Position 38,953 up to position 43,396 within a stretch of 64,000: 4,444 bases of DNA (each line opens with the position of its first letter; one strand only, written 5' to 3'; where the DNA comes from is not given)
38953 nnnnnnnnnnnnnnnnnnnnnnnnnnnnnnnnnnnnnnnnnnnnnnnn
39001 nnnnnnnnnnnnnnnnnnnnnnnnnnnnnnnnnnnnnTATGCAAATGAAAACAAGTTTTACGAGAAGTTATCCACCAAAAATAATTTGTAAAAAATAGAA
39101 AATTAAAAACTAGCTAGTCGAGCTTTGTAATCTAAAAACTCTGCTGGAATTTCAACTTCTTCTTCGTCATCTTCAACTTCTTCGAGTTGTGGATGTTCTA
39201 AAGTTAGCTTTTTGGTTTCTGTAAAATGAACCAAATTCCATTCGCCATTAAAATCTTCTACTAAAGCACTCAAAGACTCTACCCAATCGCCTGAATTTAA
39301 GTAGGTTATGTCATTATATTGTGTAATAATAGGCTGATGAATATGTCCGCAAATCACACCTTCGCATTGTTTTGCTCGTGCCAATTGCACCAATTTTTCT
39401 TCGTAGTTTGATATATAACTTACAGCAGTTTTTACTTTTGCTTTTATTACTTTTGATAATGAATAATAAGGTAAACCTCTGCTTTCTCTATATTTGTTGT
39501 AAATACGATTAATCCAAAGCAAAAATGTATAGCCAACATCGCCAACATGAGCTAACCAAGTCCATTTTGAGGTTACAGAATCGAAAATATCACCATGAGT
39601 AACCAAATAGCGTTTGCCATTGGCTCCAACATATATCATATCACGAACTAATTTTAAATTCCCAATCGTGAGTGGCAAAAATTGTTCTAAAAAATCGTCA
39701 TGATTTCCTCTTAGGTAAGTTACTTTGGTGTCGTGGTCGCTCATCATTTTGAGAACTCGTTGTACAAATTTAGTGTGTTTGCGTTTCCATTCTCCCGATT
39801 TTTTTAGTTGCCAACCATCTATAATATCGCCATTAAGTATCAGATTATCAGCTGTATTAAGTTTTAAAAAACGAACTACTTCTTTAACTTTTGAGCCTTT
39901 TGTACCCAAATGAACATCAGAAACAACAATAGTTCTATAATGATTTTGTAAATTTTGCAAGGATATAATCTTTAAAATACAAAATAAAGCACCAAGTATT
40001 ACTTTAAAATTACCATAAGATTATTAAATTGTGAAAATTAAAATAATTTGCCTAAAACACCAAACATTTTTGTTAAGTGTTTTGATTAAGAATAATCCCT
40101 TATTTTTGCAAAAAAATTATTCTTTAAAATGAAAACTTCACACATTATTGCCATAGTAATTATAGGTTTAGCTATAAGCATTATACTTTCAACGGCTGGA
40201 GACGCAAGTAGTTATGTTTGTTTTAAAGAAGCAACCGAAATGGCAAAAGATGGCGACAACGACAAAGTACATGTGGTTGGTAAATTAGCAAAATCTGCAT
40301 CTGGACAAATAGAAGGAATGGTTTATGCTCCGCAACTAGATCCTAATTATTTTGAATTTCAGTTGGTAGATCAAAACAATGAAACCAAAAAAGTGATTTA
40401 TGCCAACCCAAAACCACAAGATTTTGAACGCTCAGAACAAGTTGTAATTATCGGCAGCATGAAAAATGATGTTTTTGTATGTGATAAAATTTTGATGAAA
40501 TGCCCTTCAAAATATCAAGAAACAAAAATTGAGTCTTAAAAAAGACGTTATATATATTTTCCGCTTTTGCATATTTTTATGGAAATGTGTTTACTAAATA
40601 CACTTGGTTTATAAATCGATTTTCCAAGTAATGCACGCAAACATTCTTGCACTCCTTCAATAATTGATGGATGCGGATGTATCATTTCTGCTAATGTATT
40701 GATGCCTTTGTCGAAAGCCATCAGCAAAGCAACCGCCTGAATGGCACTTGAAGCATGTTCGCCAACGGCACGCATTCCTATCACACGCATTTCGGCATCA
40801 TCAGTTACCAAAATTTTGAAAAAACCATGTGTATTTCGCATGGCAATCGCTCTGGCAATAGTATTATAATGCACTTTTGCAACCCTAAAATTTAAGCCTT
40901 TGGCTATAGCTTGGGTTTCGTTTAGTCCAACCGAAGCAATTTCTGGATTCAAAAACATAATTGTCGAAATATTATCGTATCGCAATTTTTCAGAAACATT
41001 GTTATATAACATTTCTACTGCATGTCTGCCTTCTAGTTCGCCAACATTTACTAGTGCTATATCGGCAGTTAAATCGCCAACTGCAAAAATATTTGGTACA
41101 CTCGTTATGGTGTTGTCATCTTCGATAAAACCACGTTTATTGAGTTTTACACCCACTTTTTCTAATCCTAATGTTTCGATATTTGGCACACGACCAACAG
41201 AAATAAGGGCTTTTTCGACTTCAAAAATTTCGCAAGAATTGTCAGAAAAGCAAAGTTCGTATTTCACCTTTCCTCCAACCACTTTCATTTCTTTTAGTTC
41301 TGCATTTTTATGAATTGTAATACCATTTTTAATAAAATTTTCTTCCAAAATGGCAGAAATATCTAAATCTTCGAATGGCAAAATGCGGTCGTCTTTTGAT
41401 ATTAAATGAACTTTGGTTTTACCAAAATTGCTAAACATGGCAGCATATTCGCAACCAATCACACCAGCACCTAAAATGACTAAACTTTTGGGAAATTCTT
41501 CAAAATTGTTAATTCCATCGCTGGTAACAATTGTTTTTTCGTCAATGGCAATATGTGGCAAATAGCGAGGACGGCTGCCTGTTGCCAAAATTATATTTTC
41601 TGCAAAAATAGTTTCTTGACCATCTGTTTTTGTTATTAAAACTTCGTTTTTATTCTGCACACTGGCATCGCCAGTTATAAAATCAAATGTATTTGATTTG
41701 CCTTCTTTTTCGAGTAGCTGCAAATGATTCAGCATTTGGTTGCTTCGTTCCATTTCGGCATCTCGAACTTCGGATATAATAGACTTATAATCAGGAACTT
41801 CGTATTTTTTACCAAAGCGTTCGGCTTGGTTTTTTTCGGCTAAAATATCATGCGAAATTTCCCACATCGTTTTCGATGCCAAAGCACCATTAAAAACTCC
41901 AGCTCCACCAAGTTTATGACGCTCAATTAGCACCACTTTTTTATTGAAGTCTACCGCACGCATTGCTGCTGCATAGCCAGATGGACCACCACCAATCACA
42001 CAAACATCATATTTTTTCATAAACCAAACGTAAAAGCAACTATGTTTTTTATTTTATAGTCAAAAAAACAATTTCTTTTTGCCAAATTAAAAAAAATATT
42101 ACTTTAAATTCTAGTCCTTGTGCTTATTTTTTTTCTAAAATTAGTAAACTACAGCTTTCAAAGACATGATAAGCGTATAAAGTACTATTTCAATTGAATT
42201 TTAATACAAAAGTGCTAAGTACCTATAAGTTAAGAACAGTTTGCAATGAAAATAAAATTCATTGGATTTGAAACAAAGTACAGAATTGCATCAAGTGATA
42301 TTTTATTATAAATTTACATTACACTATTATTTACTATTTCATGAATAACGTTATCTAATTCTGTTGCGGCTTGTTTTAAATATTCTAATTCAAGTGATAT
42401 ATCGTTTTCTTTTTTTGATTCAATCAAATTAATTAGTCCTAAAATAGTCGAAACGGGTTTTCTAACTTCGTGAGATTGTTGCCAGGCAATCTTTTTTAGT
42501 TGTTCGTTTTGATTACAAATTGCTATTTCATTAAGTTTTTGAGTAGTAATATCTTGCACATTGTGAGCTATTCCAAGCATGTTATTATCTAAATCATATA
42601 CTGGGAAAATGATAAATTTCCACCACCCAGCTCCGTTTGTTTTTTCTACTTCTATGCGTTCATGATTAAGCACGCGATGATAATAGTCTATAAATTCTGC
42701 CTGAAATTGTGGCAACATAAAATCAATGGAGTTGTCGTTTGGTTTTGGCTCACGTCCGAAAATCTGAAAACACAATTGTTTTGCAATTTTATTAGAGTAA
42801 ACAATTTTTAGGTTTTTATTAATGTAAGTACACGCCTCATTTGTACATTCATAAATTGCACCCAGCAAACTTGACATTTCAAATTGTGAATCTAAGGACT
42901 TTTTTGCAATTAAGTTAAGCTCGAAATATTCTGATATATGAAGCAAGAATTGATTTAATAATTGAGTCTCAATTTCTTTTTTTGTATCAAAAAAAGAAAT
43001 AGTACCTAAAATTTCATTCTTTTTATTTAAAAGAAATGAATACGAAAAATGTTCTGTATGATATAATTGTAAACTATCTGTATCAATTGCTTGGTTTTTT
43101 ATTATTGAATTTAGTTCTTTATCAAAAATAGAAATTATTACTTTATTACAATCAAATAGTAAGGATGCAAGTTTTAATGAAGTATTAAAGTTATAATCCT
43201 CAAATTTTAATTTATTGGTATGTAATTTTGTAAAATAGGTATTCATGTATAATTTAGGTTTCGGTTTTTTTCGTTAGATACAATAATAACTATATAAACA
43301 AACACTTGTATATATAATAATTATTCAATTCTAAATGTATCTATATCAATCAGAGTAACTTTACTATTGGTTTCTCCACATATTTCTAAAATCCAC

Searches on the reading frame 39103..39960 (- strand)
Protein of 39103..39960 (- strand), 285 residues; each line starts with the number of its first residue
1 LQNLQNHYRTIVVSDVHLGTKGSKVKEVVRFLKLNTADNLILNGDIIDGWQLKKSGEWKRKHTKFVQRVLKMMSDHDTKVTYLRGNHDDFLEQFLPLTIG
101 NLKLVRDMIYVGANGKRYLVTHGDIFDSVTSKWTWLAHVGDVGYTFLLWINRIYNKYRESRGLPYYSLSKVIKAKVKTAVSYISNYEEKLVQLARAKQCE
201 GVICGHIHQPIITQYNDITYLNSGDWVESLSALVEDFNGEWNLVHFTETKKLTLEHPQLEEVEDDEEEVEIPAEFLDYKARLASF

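Call 70: search_protein_families(library=pfam, proteins=[window:39103-39960:-], max_evalue=0.001)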
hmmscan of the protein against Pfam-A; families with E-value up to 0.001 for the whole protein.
window:39103-39960:- (285 aa): 2 families
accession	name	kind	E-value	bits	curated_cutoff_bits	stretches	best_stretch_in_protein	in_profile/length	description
PF12850.12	Metallophos_2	-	4.1e-13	50.1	27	1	10-226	3-135/154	Calcineurin-like phosphoesterase superfamily domain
PF00149.33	Metallophos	-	2.5e-12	48.1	21.5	1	9-210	2-191/191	Calcineurin-like phosphoesterase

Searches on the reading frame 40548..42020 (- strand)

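Call 70: search_protein_families(library=pfam, proteins=[window:40548-42020:-], max_evalue=0.001)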
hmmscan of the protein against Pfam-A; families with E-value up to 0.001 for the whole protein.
window:40548-42020:- (490 aa): 12 families
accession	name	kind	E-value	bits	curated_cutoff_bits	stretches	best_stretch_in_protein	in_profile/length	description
PF07992.20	Pyr_redox_2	-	3.6e-54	184.6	26.1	1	4-328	1-288/291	Pyridine nucleotide-disulphide oxidoreductase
PF02852.28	Pyr_redox_dim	-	2.2e-25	89.5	25.3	1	351-459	1-108/110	Pyridine nucleotide-disulphide oxidoreductase, dimerisation domain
PF00070.33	Pyr_redox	-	1.2e-22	80.6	22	1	180-252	2-74/82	Pyridine nucleotide-disulphide oxidoreductase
PF13738.12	Pyr_redox_3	-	2.3e-14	53.8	30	1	8-315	2-305/305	Pyridine nucleotide-disulphide oxidoreductase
PF12831.13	FAD_oxidored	-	1.5e-08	34.8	27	1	5-72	1-73/416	FAD dependent oxidoreductase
PF01266.30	DAO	-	1.1e-07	32.2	27.9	1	5-53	1-52/353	FAD dependent oxidoreductase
PF01134.28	GIDA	-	7.3e-07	29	22.1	1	5-152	1-153/391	Glucose inhibited division protein A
PF03486.20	HI0933_like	-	1.2e-06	28.6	50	1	5-149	2-164/244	HI0933-like protein Rossmann domain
PF13450.12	NAD_binding_8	-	4.7e-05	24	21.9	0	8-39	1-33/68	NAD(P)-binding Rossmann-like domain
PF01946.23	Thi4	-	5.3e-05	23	26.2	1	4-95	18-113/235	Thi4 family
PF00890.30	FAD_binding_2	-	9.5e-05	22.2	20.4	0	5-40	1-37/414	FAD binding domain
PF13434.12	Lys_Orn_oxgnase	-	0.00017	21.3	21.3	1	127-219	134-231/339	L-lysine 6-monooxygenase/L-ornithine 5-monooxygenase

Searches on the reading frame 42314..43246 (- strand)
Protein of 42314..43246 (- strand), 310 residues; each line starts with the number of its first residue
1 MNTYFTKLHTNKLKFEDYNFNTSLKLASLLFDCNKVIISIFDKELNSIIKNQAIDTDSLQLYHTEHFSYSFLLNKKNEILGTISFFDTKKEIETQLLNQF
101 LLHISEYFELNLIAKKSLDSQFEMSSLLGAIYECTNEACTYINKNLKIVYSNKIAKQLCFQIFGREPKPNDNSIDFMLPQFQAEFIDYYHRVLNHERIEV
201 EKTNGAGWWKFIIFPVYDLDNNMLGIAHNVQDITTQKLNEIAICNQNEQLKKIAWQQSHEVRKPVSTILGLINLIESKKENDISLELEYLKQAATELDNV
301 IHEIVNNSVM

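Call 70: search_protein_families(library=pfam, proteins=[window:42314-43246:-], max_evalue=0.001)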
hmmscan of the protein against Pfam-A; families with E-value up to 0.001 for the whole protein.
window:42314-43246:- (310 aa): 1 family
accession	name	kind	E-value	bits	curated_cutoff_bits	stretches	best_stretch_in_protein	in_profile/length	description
PF13596.12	PAS_10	-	0.00056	21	22.1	0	131-234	4-106/106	PAS domain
